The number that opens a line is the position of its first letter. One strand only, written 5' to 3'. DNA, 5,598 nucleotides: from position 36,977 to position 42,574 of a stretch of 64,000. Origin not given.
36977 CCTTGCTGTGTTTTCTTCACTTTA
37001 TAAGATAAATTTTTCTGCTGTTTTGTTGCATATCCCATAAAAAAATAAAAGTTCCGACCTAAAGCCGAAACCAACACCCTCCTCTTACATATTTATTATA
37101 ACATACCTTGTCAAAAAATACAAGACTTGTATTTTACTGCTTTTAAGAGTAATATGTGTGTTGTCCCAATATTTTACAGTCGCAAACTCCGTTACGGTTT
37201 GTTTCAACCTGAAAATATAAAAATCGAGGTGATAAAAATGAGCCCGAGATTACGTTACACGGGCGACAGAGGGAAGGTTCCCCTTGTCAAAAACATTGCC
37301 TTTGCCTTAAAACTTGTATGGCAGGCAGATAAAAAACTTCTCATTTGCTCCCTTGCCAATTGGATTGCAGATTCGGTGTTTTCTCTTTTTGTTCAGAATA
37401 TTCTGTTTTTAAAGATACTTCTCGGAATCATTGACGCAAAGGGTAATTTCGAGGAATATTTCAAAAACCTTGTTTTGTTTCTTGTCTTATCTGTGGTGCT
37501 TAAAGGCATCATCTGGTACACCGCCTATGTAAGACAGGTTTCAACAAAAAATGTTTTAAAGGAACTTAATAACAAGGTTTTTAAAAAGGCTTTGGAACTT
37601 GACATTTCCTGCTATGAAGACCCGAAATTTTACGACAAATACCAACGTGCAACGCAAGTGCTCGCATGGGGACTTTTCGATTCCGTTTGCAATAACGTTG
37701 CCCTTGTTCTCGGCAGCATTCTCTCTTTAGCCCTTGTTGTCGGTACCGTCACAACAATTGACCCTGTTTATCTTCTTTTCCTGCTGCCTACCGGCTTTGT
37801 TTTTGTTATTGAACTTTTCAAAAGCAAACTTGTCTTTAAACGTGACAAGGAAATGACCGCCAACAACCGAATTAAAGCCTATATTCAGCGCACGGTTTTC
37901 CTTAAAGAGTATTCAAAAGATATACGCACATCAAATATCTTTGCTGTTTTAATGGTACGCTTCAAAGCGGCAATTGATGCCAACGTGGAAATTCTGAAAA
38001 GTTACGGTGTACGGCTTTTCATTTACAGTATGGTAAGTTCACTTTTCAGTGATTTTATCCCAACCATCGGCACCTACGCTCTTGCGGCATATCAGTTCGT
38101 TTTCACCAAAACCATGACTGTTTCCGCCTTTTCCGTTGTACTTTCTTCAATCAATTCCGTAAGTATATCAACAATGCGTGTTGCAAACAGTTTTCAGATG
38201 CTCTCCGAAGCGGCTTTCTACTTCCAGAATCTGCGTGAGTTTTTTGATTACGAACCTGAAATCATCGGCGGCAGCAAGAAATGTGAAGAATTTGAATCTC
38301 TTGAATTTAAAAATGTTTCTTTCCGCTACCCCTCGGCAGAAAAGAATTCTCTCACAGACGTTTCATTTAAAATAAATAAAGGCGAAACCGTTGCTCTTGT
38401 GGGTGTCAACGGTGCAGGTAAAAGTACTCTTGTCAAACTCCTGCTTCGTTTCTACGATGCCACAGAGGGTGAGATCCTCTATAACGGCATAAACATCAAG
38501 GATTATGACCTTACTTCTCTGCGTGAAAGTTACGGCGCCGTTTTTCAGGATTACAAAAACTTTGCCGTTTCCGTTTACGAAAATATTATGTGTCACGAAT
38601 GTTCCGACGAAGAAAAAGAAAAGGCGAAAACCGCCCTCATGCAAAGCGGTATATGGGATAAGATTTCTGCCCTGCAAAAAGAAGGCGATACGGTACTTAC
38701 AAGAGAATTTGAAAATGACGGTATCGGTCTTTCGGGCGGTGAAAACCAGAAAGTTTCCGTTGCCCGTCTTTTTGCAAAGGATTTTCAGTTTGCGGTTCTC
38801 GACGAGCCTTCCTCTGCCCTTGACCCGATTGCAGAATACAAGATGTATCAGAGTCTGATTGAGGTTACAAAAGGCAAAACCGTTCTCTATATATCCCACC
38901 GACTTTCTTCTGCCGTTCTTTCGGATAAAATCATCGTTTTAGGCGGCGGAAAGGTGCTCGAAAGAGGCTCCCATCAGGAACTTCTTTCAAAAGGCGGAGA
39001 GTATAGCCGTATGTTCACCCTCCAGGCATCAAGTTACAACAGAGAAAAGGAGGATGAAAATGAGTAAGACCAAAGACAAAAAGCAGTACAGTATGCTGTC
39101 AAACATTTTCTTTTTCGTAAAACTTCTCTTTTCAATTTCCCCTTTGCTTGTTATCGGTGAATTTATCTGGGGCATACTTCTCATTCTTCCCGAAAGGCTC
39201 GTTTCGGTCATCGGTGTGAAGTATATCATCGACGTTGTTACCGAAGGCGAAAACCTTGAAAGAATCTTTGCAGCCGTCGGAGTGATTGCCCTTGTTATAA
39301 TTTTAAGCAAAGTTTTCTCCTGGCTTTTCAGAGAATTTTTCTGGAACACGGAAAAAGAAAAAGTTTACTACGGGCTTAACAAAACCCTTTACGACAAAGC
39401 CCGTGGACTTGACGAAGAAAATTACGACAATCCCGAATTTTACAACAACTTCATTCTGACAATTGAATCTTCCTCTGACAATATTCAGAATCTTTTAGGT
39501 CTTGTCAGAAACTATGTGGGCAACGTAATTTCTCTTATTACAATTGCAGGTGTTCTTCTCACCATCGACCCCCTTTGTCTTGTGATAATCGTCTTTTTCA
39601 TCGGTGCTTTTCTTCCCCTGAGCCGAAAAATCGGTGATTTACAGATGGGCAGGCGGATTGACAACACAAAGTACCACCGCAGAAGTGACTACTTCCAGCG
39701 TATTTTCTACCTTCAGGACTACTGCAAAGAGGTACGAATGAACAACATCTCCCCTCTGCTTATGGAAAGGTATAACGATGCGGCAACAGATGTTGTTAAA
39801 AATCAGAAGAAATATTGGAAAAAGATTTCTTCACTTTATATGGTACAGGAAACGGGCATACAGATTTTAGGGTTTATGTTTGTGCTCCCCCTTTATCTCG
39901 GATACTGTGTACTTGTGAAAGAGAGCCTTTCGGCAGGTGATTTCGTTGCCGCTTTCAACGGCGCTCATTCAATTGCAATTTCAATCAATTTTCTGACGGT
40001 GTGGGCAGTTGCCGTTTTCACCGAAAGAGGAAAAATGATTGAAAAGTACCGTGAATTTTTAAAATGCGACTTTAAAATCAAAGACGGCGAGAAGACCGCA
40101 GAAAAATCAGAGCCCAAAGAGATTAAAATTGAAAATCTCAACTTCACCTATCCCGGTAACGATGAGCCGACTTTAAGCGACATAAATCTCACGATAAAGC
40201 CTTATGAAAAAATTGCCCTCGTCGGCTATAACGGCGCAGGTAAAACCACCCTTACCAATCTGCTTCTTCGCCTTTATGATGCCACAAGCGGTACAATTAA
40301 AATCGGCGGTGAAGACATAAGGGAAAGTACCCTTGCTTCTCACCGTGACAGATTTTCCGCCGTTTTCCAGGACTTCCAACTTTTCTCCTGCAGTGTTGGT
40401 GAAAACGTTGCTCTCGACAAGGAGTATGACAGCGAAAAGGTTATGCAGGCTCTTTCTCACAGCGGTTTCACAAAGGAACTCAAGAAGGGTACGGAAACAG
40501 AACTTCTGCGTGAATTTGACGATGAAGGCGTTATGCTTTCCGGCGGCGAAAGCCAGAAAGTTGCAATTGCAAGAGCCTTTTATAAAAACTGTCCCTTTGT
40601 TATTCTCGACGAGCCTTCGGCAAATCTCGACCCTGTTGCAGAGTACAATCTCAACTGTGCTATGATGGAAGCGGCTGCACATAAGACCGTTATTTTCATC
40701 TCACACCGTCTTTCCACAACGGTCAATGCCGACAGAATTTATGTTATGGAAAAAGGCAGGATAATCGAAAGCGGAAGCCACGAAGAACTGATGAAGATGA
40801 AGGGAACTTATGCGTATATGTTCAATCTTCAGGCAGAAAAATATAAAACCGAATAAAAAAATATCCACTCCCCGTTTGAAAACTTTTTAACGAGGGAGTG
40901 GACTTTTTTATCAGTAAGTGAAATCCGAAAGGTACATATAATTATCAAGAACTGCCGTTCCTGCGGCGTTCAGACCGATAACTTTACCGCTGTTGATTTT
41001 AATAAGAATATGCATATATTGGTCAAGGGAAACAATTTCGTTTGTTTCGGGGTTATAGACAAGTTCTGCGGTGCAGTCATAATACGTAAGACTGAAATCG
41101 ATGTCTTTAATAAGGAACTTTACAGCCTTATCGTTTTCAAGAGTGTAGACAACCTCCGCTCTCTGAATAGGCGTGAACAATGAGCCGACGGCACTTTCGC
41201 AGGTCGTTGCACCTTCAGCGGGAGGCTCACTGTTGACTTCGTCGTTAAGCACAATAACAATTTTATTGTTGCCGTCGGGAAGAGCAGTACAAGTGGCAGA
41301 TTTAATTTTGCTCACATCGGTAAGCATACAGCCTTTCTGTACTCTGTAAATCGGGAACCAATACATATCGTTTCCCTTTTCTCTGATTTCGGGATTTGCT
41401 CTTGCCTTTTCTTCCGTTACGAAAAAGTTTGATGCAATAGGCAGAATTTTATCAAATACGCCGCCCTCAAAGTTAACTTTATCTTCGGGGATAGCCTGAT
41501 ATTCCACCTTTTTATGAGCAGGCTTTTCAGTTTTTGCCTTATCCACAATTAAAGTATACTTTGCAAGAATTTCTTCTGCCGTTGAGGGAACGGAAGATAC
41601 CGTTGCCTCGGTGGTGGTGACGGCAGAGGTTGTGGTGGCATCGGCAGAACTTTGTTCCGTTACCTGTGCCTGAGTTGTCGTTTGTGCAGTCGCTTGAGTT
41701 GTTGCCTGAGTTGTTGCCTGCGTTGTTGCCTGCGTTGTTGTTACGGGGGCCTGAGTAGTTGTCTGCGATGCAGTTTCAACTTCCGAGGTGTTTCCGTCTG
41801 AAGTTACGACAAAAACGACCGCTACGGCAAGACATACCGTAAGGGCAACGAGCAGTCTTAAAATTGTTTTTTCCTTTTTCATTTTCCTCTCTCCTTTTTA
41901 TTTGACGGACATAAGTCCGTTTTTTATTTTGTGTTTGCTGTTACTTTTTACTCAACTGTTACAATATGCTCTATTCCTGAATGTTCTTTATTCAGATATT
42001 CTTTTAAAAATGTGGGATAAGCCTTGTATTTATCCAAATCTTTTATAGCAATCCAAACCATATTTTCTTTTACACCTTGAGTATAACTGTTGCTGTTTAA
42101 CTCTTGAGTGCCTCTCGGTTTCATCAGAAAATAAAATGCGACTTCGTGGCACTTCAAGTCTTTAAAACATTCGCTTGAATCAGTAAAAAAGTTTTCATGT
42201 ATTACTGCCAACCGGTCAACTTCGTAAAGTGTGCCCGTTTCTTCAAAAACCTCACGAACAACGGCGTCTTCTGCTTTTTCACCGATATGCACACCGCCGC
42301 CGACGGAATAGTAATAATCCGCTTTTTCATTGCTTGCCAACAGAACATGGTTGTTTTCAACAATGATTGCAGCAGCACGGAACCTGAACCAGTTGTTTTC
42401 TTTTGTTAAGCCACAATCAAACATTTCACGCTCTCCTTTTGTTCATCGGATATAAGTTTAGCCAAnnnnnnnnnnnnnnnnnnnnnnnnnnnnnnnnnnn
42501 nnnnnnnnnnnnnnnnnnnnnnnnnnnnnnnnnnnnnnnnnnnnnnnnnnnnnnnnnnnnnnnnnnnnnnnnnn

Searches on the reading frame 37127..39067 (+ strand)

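Call 54: search_protein_families(library=pfam, max_evalue=0.00001, proteins=[window:37127-39067:+])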
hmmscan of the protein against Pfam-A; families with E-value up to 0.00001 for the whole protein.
window:37127-39067:+ (646 aa): 1 family
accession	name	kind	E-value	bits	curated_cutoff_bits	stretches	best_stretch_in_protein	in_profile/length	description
PF00005.33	ABC_tran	-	3.3e-30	105.9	25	1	409-562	1-136/137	ABC transporter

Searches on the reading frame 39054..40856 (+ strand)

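Call 40: search_protein_families(library=pfam, max_evalue=0.001, proteins=[window:39054-40856:+])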
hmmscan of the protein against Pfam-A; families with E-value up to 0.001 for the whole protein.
window:39054-40856:+ (600 aa): 3 families
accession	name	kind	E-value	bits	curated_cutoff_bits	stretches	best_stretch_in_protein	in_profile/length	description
PF00005.33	ABC_tran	-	1.7e-30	106.8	25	1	374-522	1-136/137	ABC transporter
PF02463.25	SMC_N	-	3.9e-08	33.4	40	1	457-567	117-213/220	RecF/RecN/SMC N terminal domain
PF13304.12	AAA_21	-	3.3e-05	24.6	27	0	388-422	3-47/304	AAA domain, putative AbiEii toxin, Type IV TA system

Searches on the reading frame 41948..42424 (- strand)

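Call 40: search_protein_families(library=pfam, max_evalue=0.001, proteins=[window:41948-42424:-])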
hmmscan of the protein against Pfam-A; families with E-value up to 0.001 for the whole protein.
window:41948-42424:- (158 aa): 1 family
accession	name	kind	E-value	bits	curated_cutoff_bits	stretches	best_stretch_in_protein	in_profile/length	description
PF00293.34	NUDIX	-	1.5e-16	61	21.1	1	15-134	3-121/134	NUDIX domain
